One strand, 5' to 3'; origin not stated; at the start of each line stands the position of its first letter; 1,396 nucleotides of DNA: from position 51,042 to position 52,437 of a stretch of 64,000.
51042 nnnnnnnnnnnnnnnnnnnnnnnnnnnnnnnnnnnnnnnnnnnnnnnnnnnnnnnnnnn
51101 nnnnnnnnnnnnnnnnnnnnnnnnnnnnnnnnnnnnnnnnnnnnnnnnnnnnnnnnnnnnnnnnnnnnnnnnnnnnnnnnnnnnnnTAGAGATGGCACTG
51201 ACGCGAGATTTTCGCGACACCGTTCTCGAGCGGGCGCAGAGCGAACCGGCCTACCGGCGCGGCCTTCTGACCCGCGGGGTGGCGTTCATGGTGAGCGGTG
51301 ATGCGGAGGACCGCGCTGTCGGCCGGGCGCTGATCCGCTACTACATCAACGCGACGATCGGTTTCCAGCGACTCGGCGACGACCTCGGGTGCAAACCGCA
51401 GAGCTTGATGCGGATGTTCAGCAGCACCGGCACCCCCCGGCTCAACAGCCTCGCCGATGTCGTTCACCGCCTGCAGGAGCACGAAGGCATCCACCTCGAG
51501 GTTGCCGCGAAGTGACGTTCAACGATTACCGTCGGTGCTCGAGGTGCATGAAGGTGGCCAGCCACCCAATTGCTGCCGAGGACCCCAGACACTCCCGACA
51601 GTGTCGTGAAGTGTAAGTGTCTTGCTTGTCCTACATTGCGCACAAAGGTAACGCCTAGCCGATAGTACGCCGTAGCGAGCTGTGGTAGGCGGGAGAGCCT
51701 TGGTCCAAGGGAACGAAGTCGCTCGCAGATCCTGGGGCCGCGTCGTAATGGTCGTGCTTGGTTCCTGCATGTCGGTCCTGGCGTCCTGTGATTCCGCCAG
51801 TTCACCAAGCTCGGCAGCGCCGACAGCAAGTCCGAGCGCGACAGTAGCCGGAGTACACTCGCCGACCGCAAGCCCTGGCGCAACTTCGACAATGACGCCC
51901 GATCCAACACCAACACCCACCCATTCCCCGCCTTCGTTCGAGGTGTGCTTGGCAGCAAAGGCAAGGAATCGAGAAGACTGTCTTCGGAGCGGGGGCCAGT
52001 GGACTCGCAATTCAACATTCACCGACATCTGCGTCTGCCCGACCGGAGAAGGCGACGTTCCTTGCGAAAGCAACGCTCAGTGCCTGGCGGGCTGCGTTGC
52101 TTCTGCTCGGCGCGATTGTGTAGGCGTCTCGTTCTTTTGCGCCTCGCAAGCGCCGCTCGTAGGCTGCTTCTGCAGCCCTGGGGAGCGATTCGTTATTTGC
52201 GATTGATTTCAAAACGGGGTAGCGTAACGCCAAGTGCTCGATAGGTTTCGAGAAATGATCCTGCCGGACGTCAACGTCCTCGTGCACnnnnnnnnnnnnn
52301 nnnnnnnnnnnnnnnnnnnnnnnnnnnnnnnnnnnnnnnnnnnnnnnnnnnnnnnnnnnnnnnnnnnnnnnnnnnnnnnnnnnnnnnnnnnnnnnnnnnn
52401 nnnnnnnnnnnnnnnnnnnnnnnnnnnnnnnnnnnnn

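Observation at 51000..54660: Lower-GC TA-rich islet bounded by 26-bp direct repeats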

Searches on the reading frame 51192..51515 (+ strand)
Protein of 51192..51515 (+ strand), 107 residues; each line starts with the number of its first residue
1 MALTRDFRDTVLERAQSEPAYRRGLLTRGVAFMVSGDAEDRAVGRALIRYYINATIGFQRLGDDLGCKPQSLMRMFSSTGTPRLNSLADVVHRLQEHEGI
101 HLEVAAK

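Call 10: search_protein_families(library=pfam, max_evalue=0.1, proteins=[window:51192-51515:+])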
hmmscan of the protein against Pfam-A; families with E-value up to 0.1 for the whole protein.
window:51192-51515:+ (107 aa): 0 families

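Call 11: search_protein_families(library=ncbifam, max_evalue=0.1, proteins=[window:51192-51515:+])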
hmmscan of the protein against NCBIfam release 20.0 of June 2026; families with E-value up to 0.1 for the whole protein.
window:51192-51515:+ (107 aa): 1 family
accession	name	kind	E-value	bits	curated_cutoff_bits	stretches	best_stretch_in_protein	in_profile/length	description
TIGR02684.1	dnstrm_HI1420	hypoth_equivalog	0.046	13.9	53.7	1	51-95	39-83/89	addiction module antidote protein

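Call 15: find_encoding_contigs(protein=window:51192-51515:+, flank=10000, max_places=10)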
Protein window:51192-51515:+ (107 aa): 4 contigs read that carry it; 4 places shown.
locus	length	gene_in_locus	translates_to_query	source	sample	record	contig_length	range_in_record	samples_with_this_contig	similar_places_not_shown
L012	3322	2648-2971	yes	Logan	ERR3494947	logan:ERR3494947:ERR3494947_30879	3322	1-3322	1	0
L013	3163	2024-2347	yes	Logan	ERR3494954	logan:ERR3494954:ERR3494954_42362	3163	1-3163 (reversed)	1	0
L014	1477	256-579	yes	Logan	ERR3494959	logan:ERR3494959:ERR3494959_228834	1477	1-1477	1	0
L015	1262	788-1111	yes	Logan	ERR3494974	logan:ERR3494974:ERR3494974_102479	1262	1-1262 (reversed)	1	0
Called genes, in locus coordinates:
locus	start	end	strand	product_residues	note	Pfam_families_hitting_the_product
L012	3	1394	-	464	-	?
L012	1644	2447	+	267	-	PF00753:Lactamase_B, PF12706:Lactamase_B_2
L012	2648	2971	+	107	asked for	-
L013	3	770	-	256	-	?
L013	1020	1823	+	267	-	PF00753:Lactamase_B, PF12706:Lactamase_B_2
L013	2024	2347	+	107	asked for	-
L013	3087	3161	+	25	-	?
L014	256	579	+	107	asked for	-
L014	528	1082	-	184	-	-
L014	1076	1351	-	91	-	-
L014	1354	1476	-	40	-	?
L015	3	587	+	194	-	?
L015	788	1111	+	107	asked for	-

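Call 62: search_protein_representatives(protein=window:51192-51515:+)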
Query: 107 residues. Proteins with E-value up to 0.001 (for the whole library): 1219; up to 1e-10: 259; up to 1e-30: 0. The best 150 are listed.
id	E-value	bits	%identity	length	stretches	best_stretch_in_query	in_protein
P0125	4.6e-30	120.0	62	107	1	1-102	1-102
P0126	1.4e-24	102.4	37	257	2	1-106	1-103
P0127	6.3e-23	97.1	50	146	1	1-106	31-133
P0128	2.3e-22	95.3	51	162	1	1-106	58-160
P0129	2.7e-22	95.1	50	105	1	1-105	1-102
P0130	4.9e-22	94.2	50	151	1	2-106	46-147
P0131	7.5e-22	93.6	50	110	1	1-104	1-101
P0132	4.1e-21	91.3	50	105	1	1-106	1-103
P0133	6.2e-21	90.7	48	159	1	1-105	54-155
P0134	1.4e-20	89.6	48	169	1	1-106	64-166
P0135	4.0e-20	88.1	48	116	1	1-106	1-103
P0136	5.4e-20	87.7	49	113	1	1-100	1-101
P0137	3.7e-19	85.0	47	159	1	1-102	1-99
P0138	4.8e-19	84.6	49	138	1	1-104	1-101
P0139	4.9e-19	84.6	48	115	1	1-104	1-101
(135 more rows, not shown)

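Call 64: search_protein_families(library=ncbifam, alignment_id=A3, max_evalue=0.01)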
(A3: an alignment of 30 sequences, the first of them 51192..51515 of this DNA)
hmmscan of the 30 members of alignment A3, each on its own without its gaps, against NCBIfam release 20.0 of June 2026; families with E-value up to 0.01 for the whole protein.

A. member 1, window:51192-51515:+ (107 aa): 0 families

B. families by the number of members that match (of 30 scanned): 4 families
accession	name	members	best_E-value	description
TIGR02684.1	dnstrm_HI1420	4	0.00016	addiction module antidote protein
NF050174.1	SMc00767_fam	1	0.006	SMc00767 family acetate metabolism repressor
NF010402.0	PRK13826.1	1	0.0076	Dtr system oriT relaxase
NF038399.1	NH_RiPP_Os17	1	0.0087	Os1348 family NHLP clan protein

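Call 65: search_solved_structures(query=A3, max_evalue=0.01)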
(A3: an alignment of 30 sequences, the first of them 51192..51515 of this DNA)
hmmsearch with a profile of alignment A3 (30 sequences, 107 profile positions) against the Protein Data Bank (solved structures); distinct sequences matched with E-value up to 0.01: 0.

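Call 66: find_encoding_contigs(protein=P0125, flank=3000, max_places=6)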
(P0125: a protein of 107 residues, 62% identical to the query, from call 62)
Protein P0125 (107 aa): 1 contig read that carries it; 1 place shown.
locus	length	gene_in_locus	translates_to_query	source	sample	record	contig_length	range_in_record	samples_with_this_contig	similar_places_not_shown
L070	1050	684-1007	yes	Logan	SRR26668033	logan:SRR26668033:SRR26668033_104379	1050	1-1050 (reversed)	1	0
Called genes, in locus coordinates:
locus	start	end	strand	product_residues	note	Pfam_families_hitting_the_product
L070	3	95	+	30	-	?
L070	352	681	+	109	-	-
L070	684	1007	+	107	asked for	-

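Call 68: search_protein_families(library=ncbifam, proteins=[L070:352-681:+, L070:684-1007:+], max_evalue=0.1)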
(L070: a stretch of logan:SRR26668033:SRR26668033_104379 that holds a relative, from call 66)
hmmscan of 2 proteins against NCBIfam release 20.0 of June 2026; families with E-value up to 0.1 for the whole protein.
L070:352-681:+ (109 aa): 1 family
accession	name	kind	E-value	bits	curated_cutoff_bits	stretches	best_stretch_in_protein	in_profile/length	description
TIGR02683.1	upstrm_HI1419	hypoth_equivalog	1.4e-26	92.7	62.85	1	10-100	3-94/95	type II toxin-antitoxin system RelE/ParE family toxin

L070:684-1007:+ (107 aa): 0 families

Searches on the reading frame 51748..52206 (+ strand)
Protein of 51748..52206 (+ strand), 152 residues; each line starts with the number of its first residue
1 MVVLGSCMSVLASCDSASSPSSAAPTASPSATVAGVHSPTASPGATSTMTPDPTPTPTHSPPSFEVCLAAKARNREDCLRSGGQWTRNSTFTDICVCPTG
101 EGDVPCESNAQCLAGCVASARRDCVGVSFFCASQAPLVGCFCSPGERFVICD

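Call 10: search_protein_families(library=pfam, max_evalue=0.1, proteins=[window:51748-52206:+])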
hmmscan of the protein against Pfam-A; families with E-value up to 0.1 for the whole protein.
window:51748-52206:+ (152 aa): 2 families
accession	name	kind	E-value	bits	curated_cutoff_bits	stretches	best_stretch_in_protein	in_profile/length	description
PF22670.1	Gp10_D3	-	0.016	15.9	27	1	65-89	63-87/122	Baseplate wedge protein gp10 domain 3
PF09215.16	Phage-Gp8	-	0.023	14.2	25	1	65-104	140-179/337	Bacteriophage T4, Gp8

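Call 11: search_protein_families(library=ncbifam, max_evalue=0.1, proteins=[window:51748-52206:+])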
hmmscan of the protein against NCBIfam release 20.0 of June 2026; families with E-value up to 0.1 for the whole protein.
window:51748-52206:+ (152 aa): 0 families

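Call 16: find_encoding_contigs(protein=window:51748-52206:+, flank=10000, max_places=10)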
Protein window:51748-52206:+ (152 aa): no gene with exactly this product is on record in the collection.

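Call 72: find_homologous_proteins(query=window:51748-52206:+, max_evalue=0.001)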
Query window:51748-52206:+: 87 candidates shared short words with the query, none scored E <= 0.001.

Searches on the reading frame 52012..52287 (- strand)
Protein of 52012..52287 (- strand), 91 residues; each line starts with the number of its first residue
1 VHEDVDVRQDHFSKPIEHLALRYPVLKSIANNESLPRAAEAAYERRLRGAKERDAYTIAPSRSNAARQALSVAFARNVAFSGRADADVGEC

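Call 10: search_protein_families(library=pfam, max_evalue=0.1, proteins=[window:52012-52287:-])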
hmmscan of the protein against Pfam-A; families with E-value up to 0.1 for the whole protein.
window:52012-52287:- (91 aa): 1 family
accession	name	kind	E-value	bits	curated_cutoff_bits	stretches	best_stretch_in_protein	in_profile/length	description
PF03924.19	CHASE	-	0.013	15.7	25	1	6-73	2-68/189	CHASE domain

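Call 11: search_protein_families(library=ncbifam, max_evalue=0.1, proteins=[window:52012-52287:-])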
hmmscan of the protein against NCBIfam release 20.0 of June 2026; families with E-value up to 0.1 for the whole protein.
window:52012-52287:- (91 aa): 0 families

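Call 31: search_protein_families(library=pfam, max_evalue=10, proteins=[window:52015-52287:-])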
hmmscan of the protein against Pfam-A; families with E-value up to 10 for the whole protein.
seq(91 aa): 1 family
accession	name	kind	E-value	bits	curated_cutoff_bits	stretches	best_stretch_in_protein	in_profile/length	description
PF03924.19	CHASE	-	0.013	15.7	25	1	6-73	2-68/189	CHASE domain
